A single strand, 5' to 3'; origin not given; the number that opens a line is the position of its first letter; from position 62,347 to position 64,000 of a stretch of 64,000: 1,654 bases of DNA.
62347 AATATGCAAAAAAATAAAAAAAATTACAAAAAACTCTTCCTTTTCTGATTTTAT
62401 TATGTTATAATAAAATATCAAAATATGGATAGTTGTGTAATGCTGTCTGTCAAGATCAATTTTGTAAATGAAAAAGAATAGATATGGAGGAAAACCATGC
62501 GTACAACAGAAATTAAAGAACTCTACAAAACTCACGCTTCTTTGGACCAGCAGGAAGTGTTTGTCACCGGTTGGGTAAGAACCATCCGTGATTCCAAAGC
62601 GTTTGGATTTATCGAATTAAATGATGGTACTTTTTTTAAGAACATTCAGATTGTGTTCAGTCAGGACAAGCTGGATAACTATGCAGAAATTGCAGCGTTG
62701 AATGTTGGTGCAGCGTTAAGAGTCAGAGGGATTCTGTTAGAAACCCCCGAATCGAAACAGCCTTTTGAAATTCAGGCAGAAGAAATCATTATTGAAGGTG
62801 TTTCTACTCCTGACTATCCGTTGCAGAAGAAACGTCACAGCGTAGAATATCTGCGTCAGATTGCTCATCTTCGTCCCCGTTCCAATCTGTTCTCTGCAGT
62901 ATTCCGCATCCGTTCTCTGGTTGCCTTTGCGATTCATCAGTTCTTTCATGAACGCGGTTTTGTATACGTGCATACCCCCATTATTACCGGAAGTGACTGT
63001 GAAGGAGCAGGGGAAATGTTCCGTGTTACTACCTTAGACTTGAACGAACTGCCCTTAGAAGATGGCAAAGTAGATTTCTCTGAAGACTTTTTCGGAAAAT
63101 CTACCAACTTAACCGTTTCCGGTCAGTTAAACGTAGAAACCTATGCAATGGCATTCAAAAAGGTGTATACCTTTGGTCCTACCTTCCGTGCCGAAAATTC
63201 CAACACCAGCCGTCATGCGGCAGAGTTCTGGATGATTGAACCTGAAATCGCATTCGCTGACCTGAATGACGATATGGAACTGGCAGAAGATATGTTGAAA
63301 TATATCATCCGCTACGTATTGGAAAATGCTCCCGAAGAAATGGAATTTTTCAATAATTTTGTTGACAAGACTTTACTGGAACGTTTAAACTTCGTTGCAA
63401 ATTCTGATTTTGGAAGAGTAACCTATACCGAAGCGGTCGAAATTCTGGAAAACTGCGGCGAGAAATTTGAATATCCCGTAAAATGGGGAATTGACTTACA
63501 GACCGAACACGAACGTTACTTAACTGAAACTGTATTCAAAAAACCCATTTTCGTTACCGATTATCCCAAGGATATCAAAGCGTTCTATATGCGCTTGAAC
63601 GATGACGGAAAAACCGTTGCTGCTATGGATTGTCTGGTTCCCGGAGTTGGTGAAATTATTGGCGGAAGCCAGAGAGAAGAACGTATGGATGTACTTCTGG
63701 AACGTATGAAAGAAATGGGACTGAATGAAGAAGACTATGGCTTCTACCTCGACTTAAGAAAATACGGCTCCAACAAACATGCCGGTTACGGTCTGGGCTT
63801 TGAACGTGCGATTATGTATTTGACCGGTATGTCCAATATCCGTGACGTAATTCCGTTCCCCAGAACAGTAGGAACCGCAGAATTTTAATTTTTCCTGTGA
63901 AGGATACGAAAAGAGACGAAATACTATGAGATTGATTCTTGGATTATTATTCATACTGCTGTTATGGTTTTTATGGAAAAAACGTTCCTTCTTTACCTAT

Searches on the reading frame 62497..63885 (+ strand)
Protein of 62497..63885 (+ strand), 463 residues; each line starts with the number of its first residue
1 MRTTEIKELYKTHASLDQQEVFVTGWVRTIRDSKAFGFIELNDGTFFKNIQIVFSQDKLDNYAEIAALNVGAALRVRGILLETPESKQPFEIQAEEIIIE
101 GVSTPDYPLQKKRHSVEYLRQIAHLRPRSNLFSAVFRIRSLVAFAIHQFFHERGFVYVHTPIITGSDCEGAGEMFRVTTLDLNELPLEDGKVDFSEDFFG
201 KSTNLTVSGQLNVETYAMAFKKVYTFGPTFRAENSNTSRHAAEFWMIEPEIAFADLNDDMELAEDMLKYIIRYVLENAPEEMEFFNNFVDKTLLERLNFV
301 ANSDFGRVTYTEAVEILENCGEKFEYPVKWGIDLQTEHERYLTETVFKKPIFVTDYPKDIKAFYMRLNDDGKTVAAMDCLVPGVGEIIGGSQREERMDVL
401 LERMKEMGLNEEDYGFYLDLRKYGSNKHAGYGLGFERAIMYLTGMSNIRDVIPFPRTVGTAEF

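Call 53: search_protein_families(library=pfam, proteins=[window:62497-63885:+], max_evalue=5)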
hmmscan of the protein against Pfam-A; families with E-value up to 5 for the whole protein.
window:62497-63885:+ (463 aa): 4 families
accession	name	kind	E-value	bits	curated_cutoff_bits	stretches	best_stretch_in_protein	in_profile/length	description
PF00152.25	tRNA-synt_2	-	1.3e-69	235.1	25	1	122-457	8-307/308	tRNA synthetases class II (D, K and N)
PF01336.31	tRNA_anti-codon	-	2.3e-11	43.9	27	1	21-99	1-74/75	OB-fold nucleic acid binding domain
PF01409.25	tRNA-synt_2d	-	0.0086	16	19.8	1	428-451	212-235/246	tRNA synthetases class II core domain (F)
PF00313.28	CSD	-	0.052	13.9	27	1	24-45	2-23/66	'Cold-shock' DNA-binding domain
